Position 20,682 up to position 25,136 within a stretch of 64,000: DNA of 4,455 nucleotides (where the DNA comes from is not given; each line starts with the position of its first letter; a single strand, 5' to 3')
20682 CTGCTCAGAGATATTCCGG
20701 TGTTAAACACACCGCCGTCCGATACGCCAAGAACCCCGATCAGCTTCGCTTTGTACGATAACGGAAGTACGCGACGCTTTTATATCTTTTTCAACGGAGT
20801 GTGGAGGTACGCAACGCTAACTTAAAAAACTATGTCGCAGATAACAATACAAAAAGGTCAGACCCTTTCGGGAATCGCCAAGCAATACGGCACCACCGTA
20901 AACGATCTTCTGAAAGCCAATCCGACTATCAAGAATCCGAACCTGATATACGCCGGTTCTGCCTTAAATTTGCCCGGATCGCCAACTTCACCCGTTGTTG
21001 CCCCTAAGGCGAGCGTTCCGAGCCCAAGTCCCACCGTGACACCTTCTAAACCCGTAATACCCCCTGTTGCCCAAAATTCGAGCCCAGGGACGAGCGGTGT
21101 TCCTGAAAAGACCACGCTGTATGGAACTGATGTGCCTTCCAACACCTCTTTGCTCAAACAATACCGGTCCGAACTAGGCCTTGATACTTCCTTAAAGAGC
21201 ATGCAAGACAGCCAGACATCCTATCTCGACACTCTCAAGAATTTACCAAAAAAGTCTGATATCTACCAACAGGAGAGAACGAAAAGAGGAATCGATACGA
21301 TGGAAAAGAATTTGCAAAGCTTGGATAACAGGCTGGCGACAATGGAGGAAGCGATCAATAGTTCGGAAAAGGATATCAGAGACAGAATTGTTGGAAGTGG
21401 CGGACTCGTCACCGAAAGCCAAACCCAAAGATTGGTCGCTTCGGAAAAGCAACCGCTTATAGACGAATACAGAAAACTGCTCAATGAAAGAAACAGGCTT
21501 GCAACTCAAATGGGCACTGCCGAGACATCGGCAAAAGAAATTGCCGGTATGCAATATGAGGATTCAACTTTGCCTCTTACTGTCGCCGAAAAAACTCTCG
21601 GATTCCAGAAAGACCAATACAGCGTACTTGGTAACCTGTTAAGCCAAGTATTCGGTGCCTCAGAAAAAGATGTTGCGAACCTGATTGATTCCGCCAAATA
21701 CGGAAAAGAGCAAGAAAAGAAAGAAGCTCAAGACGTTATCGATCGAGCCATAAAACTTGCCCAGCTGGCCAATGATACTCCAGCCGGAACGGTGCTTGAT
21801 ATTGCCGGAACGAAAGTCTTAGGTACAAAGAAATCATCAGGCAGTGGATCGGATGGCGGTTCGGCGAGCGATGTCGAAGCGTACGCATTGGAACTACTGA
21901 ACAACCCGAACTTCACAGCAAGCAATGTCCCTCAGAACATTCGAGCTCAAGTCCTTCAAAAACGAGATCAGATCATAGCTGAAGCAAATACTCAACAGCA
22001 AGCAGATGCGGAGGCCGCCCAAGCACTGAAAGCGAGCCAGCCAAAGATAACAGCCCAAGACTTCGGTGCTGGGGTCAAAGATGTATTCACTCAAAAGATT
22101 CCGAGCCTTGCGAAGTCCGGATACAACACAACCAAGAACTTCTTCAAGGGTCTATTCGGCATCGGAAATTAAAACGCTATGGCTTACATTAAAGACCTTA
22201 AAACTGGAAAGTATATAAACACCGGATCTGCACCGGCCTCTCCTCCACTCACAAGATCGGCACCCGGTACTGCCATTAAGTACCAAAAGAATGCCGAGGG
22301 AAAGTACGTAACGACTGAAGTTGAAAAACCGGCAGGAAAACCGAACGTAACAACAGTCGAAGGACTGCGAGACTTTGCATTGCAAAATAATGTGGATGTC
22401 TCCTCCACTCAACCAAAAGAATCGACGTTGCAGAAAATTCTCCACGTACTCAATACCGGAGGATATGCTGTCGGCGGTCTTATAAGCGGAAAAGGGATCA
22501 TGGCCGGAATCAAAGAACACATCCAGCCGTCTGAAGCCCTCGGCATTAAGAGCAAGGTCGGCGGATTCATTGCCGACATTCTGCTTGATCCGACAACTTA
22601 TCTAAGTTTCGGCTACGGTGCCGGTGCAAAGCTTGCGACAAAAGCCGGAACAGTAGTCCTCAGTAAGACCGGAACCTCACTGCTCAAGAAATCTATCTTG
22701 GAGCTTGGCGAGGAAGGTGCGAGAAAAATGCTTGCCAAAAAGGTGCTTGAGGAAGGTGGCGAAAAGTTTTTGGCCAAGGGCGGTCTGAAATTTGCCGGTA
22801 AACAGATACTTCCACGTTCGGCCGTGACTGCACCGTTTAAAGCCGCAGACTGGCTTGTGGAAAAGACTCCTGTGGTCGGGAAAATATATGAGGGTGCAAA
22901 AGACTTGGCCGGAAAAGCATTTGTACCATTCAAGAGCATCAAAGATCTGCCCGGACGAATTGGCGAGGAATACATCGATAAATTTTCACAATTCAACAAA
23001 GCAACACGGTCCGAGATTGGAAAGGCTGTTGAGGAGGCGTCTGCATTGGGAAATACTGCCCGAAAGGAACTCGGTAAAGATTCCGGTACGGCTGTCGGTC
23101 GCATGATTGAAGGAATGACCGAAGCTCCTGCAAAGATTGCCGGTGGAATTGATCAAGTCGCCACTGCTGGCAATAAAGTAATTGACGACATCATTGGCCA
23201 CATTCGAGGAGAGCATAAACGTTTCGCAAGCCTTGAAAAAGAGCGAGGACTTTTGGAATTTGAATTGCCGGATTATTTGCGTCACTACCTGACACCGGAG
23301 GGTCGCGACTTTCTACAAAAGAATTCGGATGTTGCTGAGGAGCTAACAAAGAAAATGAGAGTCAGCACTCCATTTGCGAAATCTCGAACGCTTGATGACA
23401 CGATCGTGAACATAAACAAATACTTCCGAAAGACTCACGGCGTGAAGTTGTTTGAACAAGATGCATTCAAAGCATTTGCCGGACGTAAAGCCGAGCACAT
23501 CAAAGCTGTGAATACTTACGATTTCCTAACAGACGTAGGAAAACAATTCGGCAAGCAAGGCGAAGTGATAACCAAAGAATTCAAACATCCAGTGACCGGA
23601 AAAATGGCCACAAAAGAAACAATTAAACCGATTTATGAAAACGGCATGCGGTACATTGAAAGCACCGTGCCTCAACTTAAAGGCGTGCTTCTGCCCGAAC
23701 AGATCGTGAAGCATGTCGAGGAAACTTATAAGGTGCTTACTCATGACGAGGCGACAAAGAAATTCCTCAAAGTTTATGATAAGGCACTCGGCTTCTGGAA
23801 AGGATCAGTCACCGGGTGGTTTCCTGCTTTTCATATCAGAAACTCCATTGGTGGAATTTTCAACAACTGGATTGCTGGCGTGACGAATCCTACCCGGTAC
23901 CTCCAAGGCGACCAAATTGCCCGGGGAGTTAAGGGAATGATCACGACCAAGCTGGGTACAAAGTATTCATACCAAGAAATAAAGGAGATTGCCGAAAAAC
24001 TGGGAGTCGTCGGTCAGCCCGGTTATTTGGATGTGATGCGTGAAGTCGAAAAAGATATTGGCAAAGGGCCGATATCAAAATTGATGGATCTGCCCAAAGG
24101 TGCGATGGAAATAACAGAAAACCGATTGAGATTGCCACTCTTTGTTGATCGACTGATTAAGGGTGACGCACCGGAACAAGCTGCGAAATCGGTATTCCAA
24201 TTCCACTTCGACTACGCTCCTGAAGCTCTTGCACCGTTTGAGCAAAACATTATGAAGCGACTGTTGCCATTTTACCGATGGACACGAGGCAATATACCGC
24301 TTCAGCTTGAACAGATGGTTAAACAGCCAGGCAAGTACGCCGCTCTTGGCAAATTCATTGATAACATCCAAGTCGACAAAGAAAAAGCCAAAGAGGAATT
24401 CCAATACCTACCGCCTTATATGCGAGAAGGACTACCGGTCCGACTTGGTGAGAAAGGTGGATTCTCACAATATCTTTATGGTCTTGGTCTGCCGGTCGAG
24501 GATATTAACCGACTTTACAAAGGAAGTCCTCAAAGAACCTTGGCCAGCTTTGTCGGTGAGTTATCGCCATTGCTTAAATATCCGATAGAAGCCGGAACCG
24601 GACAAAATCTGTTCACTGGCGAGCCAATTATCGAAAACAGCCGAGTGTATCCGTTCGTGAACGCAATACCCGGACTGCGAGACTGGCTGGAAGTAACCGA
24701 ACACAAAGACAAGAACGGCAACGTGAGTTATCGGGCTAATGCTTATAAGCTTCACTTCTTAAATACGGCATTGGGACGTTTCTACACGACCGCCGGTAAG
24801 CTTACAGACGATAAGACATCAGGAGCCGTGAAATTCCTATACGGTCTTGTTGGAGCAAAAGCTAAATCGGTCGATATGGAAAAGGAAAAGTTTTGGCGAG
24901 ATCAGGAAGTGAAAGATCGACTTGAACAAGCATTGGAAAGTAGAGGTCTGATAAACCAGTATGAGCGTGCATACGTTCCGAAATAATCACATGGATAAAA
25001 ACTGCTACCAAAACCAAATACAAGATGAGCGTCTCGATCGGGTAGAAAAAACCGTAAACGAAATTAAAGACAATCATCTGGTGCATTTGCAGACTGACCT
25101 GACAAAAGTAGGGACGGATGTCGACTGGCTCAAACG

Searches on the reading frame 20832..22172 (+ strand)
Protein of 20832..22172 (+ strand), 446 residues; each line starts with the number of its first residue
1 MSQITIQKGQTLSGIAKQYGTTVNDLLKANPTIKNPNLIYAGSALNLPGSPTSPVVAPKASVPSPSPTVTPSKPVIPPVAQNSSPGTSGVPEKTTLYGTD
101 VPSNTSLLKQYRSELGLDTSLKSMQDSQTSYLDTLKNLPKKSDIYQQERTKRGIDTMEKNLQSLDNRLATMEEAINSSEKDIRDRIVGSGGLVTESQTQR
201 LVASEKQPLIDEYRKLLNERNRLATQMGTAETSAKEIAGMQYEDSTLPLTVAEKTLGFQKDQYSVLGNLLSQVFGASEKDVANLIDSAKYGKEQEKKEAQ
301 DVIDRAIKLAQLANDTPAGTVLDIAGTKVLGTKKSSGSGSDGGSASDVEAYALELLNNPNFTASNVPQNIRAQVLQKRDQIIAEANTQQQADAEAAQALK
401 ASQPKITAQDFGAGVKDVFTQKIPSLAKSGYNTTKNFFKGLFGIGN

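Call 4: search_protein_families(library=pfam, proteins=[window:20832-22172:+], max_evalue=0.01)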
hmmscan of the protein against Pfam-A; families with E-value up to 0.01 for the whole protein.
window:20832-22172:+ (446 aa): 2 families
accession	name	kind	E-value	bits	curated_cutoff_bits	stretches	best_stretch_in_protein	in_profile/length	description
PF01476.26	LysM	-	3.2e-13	49.8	20.9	1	4-48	1-43/43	LysM domain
PF16526.10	CLZ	-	0.0014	19.4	26.7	1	145-186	24-65/71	C-terminal leucine zipper domain of cyclic nucleotide-gated channels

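Call 5: search_protein_families(library=phrogs, proteins=[window:20832-22172:+], max_evalue=0.01)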
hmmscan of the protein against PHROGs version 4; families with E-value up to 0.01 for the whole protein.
window:20832-22172:+ (446 aa): 11 families
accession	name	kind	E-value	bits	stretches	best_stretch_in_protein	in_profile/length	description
phrog_4602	-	other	1.8e-12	48.6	1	4-66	37-98/220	transglycosylase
phrog_380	-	lysis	6.8e-10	39.4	1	5-52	187-239/309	endolysin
phrog_7348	-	lysis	1.1e-08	33.4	1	4-108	2107-2210/2564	endolysin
phrog_14642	-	lysis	7.9e-08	33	1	4-57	29-80/215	endolysin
phrog_291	-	lysis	3.6e-07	30.3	1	3-51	431-478/509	endolysin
phrog_13545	-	unknown function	1.3e-06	28.9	1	3-44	274-314/323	-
phrog_2742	-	lysis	0.00018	22.1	1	4-47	268-310/318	endolysin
phrog_5182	-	lysis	0.00061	20.5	1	4-53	220-268/321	endolysin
phrog_33758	-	unknown function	0.0026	18.5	1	6-46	25-65/173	-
phrog_21966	-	unknown function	0.0063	17.5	0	4-48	97-145/146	-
phrog_20780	-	unknown function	0.0064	17.7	0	5-45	76-115/117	-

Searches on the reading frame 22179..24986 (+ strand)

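Call 32: search_protein_families(library=pfam, proteins=[window:22179-24986:+], max_evalue=0.001)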
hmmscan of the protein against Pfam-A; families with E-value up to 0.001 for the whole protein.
window:22179-24986:+ (935 aa): 0 families

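Call 100: search_protein_families(library=ncbifam, proteins=[window:22179-24986:+], max_evalue=0.01)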
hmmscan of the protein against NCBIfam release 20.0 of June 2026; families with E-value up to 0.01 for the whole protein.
window:22179-24986:+ (935 aa): 1 family
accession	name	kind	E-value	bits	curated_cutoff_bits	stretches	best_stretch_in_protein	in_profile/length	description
NF042917.1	PAGG_GluLig_BesA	equivalog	0.0051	15.6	750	1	176-319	130-268/432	L-propargylglycine--L-glutamate ligase BesA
